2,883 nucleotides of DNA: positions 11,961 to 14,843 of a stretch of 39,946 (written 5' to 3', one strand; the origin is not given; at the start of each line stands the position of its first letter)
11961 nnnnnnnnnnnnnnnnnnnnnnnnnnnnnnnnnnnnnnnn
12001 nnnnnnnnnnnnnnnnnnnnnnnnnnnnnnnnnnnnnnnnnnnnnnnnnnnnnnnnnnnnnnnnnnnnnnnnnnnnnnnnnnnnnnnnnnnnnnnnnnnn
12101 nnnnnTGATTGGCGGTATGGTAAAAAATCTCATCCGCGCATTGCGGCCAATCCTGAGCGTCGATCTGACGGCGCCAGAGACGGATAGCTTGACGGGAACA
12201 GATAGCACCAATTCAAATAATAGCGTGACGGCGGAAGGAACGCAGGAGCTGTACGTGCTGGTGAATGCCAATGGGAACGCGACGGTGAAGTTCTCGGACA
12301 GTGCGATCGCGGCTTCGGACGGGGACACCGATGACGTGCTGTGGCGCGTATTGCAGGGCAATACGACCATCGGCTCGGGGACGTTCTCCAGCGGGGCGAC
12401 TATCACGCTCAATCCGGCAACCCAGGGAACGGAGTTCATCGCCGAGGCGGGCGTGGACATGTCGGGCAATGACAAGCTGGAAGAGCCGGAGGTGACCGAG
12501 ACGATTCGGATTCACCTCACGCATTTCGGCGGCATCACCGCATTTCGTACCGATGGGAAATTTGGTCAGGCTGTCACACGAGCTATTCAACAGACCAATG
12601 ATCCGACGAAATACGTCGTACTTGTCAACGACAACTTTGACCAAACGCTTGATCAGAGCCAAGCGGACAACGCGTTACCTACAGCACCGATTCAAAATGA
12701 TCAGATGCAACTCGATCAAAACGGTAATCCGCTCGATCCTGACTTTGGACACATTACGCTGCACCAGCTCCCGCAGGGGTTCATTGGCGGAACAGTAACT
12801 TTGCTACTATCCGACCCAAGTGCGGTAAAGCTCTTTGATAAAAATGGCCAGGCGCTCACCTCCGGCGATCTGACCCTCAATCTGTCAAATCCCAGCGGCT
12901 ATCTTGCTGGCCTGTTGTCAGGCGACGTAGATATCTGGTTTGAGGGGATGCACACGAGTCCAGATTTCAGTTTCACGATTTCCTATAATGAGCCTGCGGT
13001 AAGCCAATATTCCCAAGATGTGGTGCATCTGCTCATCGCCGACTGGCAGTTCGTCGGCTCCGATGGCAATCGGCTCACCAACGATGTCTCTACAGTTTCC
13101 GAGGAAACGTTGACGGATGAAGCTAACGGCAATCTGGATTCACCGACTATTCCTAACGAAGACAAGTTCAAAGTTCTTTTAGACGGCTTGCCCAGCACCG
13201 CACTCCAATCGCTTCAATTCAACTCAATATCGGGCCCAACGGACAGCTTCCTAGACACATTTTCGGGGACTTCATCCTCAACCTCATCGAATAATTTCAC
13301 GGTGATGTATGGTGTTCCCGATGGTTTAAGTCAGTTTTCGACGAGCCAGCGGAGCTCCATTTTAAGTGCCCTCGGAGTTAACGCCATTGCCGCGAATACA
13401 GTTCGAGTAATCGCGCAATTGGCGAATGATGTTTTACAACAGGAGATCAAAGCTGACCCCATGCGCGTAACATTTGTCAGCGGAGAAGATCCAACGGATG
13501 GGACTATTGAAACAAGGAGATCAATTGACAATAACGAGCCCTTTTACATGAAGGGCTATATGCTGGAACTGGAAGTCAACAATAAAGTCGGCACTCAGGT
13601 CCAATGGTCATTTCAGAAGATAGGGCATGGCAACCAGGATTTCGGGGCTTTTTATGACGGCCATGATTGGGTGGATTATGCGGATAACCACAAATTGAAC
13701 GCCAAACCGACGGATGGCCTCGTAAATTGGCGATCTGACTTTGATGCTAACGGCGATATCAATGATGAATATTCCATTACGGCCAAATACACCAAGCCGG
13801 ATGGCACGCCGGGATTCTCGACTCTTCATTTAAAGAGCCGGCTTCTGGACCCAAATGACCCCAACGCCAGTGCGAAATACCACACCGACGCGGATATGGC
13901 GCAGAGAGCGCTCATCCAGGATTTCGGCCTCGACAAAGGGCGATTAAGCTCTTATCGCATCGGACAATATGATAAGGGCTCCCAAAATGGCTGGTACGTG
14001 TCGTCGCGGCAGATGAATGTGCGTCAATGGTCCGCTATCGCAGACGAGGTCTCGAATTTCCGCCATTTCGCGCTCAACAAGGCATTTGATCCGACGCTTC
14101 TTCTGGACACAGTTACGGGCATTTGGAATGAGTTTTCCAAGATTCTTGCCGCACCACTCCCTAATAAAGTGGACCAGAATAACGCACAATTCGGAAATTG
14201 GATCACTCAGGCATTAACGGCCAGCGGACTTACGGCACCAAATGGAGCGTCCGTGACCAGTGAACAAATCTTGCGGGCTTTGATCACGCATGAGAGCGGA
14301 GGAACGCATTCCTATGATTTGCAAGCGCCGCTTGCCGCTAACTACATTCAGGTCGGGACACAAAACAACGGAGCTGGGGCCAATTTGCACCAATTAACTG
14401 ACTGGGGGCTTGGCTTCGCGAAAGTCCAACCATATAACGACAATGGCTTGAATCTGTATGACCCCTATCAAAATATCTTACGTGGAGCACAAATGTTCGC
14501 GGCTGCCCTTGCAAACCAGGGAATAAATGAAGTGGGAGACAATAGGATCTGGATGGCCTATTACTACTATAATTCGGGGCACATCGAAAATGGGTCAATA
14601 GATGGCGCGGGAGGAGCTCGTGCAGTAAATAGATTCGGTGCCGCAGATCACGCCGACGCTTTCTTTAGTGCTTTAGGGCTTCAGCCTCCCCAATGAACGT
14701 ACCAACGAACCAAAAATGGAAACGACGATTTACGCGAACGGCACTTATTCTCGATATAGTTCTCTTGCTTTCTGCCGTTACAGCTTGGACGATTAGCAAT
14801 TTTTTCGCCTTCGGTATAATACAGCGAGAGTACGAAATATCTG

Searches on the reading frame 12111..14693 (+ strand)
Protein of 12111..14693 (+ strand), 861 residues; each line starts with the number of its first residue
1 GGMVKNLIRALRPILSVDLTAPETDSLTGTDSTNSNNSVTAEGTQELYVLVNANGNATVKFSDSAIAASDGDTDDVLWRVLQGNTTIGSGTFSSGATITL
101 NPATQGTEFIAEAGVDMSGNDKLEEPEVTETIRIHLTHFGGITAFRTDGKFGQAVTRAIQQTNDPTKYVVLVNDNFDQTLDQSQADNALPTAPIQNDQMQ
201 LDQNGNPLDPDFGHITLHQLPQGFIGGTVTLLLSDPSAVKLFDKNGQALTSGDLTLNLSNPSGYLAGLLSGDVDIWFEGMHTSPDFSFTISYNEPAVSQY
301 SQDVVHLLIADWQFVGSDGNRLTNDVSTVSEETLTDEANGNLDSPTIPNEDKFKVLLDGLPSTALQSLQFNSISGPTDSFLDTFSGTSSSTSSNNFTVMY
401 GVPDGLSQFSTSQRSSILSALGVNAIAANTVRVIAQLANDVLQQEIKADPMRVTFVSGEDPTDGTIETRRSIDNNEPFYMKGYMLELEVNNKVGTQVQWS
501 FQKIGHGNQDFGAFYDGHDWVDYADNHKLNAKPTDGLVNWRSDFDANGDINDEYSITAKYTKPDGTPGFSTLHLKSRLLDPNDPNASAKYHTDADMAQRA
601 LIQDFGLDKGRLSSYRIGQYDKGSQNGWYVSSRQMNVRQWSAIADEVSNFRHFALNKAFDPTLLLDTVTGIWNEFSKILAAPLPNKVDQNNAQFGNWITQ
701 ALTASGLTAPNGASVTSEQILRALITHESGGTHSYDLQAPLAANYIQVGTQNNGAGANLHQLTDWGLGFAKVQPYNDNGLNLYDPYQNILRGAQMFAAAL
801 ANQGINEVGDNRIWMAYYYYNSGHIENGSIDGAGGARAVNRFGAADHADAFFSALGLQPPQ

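Call 8: search_protein_families(library=pfam, proteins=[window:12111-14693:+], max_evalue=0.1)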
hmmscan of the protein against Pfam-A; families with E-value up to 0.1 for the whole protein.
window:12111-14693:+ (861 aa): 0 families

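Call 9: search_protein_families(library=ncbifam, proteins=[window:12111-14693:+], max_evalue=0.1)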
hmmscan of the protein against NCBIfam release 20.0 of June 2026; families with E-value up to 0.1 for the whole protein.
window:12111-14693:+ (861 aa): 1 family
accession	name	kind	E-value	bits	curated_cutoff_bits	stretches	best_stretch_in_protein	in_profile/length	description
NF053582.1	motif_MiiA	domain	0.026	14.2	24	1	49-63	1-15/27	MiiA motif-containing surface protein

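Call 22: search_solved_structures(query=window:12117-14693:+, max_evalue=1, show_alignments=2)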
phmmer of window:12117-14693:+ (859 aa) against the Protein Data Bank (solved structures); distinct sequences matched with E-value up to 1: 1.
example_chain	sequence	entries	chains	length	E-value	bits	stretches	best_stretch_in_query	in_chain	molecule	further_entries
3l0z_A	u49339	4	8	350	0.78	11.1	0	450-485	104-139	putative Nicotinate-nucleotide-dimethylbenzimidazole phosphoribosyltransferase | UPF0284 protein MJ1598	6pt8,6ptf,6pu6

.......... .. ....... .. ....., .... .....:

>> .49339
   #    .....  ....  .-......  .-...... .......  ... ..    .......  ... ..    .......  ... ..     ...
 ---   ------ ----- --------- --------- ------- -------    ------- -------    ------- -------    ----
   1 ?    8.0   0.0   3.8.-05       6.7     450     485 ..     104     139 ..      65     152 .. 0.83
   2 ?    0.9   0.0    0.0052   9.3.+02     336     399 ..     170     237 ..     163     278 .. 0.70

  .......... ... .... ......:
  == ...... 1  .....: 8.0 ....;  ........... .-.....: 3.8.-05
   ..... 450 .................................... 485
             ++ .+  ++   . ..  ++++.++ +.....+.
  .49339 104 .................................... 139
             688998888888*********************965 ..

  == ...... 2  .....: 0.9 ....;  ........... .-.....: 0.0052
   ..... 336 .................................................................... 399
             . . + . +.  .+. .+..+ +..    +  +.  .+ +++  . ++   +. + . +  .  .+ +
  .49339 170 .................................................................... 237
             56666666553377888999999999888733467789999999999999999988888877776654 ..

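Call 31: find_homologous_proteins(query=window:12117-14693:+, max_evalue=0.001)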
Query window:12117-14693:+ (859 aa): 2 proteins with E <= 0.001 among 8000 candidates.
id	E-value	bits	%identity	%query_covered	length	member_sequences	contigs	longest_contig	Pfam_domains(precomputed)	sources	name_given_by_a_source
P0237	0.0e+0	1945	100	100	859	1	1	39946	-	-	-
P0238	5.2e-158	546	42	84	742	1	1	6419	-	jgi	jgi:hypothetical protein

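Call 32: find_encoding_contigs(protein=P0238, flank=10000)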
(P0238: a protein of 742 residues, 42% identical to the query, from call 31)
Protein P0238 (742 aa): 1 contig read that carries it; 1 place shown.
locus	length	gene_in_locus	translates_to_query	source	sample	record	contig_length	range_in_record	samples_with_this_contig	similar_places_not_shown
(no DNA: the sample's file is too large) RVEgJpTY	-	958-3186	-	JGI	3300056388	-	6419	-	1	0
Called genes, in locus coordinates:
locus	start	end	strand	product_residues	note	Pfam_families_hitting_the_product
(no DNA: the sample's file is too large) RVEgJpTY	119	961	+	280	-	PF17164:DUF5122 (faint)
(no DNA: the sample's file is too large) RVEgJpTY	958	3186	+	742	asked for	-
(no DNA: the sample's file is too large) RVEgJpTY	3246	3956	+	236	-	-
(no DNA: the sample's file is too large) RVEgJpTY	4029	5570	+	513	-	-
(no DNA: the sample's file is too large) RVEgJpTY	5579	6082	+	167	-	PF12773:DZR (weak)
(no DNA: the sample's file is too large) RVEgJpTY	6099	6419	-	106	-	PF14683:CBM-like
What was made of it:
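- In the contig of the closest tip-2 homolog, a 167-aa gene with a weak DZR hit closes a second cassette (call 32).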

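Call 34: find_related_loci(query=A4, collection=metagenome_contigs, flank=10000)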
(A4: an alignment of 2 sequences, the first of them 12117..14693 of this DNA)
Query A4 (859 aa) in metagenome_contigs; peptide patterns used: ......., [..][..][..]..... (x = any residue, [..] = any of these).
155 stretches matched a pattern, but none encodes a relative of the query by tblastn (E <= 1e-3).

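Call 50: search_protein_families(library=padloc, proteins=[window:12117-14693:+], max_evalue=0.1)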
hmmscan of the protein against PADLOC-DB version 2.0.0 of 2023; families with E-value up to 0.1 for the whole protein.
window:12117-14693:+ (859 aa): 0 families
